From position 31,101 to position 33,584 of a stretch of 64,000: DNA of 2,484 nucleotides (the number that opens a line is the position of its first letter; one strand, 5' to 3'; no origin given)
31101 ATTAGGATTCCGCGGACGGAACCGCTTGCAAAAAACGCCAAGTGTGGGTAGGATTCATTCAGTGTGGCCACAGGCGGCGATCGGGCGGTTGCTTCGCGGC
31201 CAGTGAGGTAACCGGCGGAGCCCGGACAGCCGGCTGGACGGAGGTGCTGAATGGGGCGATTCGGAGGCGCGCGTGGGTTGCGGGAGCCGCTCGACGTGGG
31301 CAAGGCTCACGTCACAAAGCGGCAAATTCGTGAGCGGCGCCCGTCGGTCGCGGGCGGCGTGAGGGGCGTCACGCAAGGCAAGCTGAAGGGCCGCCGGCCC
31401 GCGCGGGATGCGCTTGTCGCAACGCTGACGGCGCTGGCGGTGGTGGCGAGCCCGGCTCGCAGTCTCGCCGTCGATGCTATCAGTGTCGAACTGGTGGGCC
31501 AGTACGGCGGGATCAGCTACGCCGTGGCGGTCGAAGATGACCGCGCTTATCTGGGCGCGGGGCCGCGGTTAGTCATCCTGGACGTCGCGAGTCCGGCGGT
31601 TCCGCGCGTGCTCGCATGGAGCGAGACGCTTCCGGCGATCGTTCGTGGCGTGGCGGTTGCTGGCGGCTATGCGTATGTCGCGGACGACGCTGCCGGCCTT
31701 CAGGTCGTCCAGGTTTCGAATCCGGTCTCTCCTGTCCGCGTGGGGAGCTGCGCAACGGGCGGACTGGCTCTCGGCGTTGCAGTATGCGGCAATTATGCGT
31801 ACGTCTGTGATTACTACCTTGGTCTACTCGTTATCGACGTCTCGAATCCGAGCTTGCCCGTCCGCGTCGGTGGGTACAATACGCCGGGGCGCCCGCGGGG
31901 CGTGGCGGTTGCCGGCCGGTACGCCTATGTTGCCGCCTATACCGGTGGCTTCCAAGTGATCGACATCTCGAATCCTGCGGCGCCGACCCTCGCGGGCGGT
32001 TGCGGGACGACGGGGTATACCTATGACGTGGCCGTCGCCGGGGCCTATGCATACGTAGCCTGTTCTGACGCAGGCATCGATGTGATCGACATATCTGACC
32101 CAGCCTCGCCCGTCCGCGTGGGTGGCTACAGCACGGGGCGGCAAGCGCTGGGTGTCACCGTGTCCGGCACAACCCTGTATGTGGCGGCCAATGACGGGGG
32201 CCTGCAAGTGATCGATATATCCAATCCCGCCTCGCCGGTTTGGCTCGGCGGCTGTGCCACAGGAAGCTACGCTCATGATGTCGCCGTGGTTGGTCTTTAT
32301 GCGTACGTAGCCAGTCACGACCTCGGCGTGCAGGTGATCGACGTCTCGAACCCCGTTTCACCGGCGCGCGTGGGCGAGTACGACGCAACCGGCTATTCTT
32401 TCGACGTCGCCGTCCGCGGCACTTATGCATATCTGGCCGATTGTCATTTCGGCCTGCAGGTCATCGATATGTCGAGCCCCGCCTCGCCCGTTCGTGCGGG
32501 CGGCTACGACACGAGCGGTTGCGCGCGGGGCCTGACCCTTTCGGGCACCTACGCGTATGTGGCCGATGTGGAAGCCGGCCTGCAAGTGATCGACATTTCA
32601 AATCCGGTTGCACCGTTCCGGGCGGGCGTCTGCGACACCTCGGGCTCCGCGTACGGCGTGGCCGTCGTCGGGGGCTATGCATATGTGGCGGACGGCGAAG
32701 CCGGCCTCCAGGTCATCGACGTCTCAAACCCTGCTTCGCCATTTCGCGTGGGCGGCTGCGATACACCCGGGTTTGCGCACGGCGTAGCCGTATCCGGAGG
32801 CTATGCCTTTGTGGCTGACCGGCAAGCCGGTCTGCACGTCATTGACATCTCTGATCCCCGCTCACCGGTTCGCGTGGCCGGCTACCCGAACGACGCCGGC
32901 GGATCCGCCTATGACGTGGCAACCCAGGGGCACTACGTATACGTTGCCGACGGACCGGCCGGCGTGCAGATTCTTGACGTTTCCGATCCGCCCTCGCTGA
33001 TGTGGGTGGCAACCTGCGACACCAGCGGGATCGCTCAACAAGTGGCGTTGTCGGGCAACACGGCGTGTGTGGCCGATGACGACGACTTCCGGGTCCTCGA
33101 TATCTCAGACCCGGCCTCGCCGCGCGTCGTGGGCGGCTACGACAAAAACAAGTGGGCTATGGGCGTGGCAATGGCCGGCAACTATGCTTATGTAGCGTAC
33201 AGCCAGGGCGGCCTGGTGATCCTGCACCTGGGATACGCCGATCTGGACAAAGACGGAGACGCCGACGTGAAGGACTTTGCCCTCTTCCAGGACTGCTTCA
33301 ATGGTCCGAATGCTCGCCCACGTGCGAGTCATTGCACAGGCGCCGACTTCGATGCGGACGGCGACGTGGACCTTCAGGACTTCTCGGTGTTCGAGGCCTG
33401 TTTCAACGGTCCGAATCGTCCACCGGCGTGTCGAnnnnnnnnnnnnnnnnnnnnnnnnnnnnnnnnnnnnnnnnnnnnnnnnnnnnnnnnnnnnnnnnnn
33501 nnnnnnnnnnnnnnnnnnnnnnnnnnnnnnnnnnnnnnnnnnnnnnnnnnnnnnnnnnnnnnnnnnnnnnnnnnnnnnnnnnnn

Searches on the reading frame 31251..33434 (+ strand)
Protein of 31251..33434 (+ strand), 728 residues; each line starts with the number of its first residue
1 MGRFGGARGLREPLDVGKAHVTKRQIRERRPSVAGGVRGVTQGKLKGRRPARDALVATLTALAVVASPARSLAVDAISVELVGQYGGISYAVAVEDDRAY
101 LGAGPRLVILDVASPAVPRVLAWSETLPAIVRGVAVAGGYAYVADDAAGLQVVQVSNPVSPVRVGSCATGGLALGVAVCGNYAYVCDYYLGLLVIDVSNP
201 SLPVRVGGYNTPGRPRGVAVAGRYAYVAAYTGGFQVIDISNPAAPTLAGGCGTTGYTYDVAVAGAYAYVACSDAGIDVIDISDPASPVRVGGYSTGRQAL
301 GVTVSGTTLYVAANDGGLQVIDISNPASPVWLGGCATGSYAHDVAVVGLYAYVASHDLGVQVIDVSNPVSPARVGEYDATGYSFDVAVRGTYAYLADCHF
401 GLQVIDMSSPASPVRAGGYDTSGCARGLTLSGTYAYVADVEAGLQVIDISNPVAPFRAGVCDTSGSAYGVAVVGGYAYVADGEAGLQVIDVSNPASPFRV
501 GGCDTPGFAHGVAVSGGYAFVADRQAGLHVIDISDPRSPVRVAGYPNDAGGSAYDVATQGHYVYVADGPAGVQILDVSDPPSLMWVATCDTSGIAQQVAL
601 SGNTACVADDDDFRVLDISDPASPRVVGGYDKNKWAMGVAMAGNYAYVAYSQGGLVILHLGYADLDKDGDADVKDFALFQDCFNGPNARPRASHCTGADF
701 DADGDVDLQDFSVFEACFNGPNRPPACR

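Call 27: search_protein_families(library=ncbifam, proteins=[window:31251-33434:+], max_evalue=0.1)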
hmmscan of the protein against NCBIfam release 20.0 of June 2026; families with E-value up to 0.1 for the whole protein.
window:31251-33434:+ (728 aa): 3 families
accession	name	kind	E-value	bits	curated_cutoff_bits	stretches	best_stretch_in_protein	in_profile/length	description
TIGR04312.1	choice_anch_B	subfamily_domain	3.5e-30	105.5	100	5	439-589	50-224/364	choice-of-anchor B family protein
NF041540.1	dockerin_GC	domain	0.0056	17.1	29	1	663-719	3-64/67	GC-type dockerin domain-anchored protein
NF038117.1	choice_anch_I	subfamily_domain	0.0078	15.1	300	0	518-578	394-456/458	choice-of-anchor I family protein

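Call 28: search_protein_families(library=pfam, proteins=[window:31251-33434:+], max_evalue=0.1)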
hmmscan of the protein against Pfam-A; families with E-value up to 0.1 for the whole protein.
window:31251-33434:+ (728 aa): 7 families
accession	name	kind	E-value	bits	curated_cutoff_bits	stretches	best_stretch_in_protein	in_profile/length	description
PF08309.17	LVIVD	-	1.9e-148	482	20.2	13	465-505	2-42/42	LVIVD repeat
PF09826.15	Beta_propel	-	2.6e-07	30.3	22.4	0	362-383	331-352/495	Beta propeller domain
PF16819.11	DUF5074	-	0.00037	20.1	27.2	0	218-283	104-172/353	Domain of unknown function (DUF5074)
PF02239.22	Cytochrom_D1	-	0.00069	18.7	25.5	0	510-582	38-111/368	Cytochrome D1 heme domain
PF13360.13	PQQ_2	-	0.0041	17.2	27.6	0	506-535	23-52/233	Outer membrane protein assembly factor BamB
PF00404.24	Dockerin_1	-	0.021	15.4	22.9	1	662-713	1-51/57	Dockerin type I domain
PF09001.16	DUF1890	-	0.036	14.8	25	0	554-582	21-49/141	Domain of unknown function (DUF1890)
